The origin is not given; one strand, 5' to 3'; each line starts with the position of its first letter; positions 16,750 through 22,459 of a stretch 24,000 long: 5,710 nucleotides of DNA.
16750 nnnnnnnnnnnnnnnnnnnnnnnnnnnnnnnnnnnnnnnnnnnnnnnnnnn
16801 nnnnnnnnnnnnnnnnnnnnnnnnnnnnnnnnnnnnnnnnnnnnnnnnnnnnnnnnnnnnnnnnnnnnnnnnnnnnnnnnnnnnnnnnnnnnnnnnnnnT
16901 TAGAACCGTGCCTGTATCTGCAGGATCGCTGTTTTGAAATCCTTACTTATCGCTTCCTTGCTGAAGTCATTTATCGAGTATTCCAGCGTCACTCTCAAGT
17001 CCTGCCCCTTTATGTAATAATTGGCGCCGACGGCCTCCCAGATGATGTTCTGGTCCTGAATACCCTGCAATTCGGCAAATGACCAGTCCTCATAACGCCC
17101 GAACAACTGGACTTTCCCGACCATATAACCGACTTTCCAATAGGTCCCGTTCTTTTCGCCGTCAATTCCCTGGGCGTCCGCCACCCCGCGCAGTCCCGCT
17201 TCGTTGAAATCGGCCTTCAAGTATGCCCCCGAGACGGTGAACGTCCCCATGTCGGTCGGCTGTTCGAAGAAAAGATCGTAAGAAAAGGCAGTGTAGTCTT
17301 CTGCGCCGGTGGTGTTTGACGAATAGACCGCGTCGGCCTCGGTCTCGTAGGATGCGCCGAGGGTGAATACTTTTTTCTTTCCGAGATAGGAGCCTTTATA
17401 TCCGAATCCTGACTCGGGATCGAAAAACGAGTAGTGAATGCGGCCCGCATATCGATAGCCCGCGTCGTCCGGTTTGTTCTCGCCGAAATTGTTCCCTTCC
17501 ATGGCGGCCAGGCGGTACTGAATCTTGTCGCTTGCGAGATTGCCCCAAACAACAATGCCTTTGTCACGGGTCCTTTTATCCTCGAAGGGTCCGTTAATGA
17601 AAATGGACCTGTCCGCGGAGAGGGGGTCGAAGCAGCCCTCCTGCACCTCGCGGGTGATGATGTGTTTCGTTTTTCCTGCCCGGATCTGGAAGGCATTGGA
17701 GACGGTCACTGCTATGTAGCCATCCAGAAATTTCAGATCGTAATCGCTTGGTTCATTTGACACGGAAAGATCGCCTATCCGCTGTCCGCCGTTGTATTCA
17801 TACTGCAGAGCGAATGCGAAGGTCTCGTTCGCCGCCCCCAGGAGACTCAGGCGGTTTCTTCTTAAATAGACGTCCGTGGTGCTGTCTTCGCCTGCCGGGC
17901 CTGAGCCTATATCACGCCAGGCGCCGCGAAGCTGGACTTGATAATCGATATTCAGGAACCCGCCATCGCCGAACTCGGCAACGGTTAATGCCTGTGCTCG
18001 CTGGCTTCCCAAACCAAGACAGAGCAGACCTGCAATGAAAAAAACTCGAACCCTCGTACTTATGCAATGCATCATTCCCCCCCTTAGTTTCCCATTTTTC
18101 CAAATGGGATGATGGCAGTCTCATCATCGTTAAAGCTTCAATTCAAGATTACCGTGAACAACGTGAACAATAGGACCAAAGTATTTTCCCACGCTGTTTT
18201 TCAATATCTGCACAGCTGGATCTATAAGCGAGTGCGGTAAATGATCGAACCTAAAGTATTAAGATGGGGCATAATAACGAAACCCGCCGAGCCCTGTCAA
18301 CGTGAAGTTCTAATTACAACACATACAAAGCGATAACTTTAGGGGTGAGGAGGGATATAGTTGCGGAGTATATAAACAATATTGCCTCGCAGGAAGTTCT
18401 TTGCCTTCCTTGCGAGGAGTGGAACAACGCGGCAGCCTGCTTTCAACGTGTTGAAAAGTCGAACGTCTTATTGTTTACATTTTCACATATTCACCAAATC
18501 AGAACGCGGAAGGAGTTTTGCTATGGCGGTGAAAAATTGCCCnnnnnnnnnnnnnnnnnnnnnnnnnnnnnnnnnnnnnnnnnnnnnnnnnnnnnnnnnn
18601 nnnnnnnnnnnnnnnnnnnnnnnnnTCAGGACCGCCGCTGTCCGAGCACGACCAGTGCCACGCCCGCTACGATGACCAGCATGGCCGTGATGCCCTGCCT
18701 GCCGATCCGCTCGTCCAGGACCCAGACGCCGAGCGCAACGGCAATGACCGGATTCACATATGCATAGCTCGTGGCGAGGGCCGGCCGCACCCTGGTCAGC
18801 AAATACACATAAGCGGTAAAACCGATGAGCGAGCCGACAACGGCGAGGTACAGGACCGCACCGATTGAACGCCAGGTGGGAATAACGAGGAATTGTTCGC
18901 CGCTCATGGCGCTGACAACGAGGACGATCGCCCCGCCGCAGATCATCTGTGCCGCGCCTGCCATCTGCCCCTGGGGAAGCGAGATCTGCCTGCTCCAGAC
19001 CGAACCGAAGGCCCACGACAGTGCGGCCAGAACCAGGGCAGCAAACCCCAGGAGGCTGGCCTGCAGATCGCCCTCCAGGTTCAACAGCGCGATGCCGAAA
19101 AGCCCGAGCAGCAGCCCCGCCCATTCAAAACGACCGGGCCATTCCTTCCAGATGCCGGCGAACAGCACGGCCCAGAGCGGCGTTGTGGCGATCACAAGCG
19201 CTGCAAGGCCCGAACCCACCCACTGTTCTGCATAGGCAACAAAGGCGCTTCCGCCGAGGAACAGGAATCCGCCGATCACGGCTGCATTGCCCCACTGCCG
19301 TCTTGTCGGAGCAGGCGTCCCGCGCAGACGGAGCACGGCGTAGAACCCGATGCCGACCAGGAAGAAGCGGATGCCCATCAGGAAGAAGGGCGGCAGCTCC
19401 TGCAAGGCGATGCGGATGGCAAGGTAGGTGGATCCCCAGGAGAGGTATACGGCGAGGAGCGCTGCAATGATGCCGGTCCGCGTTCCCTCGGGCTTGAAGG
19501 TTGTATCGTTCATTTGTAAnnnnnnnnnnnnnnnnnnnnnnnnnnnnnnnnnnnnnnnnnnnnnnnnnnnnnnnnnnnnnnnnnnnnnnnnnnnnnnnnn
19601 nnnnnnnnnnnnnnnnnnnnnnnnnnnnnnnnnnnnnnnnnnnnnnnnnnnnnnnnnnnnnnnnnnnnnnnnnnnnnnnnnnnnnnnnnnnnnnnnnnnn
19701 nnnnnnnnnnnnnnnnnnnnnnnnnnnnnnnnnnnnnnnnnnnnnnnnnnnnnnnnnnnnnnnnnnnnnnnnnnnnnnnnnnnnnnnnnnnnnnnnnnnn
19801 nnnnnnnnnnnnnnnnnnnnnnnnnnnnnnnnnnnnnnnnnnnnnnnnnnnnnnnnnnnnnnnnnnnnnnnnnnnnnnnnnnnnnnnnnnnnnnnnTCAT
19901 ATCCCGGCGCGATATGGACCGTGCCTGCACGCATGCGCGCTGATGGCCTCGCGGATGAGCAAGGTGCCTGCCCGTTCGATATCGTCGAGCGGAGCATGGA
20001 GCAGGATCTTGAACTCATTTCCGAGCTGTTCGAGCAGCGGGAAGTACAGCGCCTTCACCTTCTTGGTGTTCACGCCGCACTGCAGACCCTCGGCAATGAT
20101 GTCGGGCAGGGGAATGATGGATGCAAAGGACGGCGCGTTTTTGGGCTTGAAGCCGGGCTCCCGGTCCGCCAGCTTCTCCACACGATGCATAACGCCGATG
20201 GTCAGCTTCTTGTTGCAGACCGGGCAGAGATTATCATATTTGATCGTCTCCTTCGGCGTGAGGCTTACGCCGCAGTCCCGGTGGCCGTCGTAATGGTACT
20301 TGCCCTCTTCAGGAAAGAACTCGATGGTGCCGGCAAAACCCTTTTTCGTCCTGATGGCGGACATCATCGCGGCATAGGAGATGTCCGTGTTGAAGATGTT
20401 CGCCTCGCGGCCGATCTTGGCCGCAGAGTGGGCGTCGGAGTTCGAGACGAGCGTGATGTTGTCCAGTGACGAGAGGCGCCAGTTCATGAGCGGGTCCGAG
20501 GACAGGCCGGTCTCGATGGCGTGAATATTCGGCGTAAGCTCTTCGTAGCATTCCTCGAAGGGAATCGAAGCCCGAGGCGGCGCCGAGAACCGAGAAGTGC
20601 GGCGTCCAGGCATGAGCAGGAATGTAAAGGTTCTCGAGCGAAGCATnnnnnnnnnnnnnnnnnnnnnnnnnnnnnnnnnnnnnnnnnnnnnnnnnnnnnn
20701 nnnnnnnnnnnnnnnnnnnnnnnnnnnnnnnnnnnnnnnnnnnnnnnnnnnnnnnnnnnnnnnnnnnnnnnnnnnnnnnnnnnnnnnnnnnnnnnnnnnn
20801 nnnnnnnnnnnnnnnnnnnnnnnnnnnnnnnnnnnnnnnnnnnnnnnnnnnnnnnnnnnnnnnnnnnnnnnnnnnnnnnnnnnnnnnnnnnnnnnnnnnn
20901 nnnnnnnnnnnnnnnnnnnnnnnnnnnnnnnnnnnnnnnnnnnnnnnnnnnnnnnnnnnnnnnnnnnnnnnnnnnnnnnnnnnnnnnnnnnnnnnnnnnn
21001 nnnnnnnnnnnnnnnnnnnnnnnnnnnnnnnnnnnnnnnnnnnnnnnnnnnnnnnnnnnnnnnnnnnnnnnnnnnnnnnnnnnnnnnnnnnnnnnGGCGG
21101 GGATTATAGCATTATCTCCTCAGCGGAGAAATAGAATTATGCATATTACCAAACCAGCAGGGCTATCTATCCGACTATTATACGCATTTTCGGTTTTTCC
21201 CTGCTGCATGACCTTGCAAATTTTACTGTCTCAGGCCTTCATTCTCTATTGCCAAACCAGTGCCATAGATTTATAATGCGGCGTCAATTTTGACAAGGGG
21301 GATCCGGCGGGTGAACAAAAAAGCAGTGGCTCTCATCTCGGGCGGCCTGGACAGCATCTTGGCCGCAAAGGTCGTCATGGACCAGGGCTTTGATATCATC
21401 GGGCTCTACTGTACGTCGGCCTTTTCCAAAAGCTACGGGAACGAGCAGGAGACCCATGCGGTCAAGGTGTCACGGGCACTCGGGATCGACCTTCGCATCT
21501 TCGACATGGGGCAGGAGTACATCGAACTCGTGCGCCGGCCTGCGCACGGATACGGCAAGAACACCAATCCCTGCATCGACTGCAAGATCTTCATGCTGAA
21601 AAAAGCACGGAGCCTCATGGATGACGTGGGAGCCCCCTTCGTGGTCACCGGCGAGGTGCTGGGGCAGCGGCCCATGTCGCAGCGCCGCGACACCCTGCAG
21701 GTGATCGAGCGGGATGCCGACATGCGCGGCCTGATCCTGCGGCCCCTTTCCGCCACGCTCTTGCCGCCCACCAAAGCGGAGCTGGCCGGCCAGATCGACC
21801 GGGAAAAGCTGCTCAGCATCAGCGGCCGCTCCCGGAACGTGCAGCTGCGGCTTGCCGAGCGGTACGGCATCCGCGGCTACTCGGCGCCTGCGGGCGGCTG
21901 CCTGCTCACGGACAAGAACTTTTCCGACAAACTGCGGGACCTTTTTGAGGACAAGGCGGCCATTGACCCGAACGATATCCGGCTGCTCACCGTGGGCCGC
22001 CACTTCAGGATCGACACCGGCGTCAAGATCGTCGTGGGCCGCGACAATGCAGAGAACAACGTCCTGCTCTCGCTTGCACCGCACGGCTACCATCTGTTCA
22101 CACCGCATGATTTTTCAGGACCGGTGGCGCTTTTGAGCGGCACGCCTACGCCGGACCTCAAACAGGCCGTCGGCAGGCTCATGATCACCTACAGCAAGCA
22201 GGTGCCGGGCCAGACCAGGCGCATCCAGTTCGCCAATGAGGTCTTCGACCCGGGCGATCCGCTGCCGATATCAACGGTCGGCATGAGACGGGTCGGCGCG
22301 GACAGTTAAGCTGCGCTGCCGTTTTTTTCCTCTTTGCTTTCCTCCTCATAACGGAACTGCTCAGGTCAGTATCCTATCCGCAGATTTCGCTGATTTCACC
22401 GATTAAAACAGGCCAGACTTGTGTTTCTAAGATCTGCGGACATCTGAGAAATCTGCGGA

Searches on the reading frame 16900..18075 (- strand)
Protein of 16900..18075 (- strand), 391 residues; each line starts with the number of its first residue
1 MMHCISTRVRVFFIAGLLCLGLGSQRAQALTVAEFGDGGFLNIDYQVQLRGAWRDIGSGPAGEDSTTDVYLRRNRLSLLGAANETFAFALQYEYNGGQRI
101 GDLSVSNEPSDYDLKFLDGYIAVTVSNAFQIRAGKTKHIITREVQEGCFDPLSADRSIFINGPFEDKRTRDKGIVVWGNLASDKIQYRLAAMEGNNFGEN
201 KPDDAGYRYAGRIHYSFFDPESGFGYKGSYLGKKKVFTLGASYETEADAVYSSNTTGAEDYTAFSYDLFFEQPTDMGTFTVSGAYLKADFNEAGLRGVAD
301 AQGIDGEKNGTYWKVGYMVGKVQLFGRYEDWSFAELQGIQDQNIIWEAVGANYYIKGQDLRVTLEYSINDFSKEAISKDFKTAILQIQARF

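Call 11: search_protein_families(library=pfam, proteins=[window:16900-18075:-], max_evalue=0.01)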
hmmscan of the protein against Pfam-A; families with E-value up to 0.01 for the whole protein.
window:16900-18075:- (391 aa): 1 family
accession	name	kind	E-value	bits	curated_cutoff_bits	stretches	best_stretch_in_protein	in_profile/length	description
PF07396.17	Porin_O_P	-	6.4e-13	49.1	20.9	2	59-218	16-166/370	Phosphate-selective porin O and P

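Call 39: list_cluster_members(proteins=[P0001, window:16900-18075:-, window:12557-13813:-, window:16422-16868:-, window:3590-4984:-])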
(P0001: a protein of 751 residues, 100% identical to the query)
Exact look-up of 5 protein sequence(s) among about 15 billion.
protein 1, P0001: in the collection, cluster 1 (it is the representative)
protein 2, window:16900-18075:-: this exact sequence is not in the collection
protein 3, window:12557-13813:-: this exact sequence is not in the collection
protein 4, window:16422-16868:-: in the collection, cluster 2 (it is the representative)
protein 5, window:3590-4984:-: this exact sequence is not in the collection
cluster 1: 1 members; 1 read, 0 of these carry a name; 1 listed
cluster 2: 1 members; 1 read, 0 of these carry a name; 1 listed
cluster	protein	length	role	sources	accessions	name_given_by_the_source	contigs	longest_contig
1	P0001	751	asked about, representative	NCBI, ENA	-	-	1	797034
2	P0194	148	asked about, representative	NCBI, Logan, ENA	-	-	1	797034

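Call 42: search_protein_families(library=ncbifam, proteins=[window:16900-18075:-], max_evalue=0.001)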
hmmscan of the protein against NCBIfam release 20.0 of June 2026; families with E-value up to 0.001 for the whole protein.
window:16900-18075:- (391 aa): 1 family
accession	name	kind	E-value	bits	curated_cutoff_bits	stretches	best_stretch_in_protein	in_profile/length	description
NF040900.1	porin_ExtI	equivalog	2e-121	405.6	150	1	19-391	16-403/403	selenite/tellurite reduction operon porin ExtI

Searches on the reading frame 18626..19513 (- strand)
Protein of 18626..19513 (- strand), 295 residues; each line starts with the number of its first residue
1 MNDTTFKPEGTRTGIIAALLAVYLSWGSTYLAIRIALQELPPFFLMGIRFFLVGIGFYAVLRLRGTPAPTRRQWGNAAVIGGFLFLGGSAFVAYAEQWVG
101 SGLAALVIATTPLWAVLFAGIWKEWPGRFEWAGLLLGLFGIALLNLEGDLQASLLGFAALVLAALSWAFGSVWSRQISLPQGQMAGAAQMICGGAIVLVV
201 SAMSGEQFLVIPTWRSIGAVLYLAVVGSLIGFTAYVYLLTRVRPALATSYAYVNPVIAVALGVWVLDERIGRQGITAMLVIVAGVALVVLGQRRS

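Call 11: search_protein_families(library=pfam, proteins=[window:18626-19513:-], max_evalue=0.01)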
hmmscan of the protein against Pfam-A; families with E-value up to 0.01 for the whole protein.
window:18626-19513:- (295 aa): 2 families
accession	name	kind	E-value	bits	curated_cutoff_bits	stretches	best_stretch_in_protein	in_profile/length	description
PF00892.27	EamA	-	6.1e-39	133.8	28.2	2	14-145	3-134/135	EamA-like transporter family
PF03151.22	TPT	-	0.007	16.2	30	0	184-288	33-135/291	Triose-phosphate Transporter family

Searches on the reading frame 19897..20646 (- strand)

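Call 11: search_protein_families(library=pfam, proteins=[window:19897-20646:-], max_evalue=0.01)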
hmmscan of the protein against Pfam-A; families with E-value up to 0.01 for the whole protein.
window:19897-20646:- (249 aa): 1 family
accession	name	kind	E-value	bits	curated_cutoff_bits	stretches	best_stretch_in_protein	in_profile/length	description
PF13263.12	PHP_C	-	6.8e-05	22.8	21.3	1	63-100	15-53/56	PHP-associated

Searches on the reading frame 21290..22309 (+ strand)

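Call 12: search_protein_families(library=pfam, proteins=[window:21290-22309:+], max_evalue=0.01)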
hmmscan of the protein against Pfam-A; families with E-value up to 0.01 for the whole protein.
window:21290-22309:+ (339 aa): 3 families
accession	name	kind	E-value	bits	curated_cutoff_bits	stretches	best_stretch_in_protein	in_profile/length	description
PF18297.6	NFACT-R_2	-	1.6e-14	54.3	26.9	1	236-315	1-80/104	NFACT protein RNA binding domain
PF02568.20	ThiI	-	2.3e-13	50.6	20.5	1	9-153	3-144/197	Thiamine biosynthesis protein (ThiI)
PF03054.22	tRNA_Me_trans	-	2.2e-08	34.5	20.6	1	11-122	2-126/202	tRNA methyl transferase HUP domain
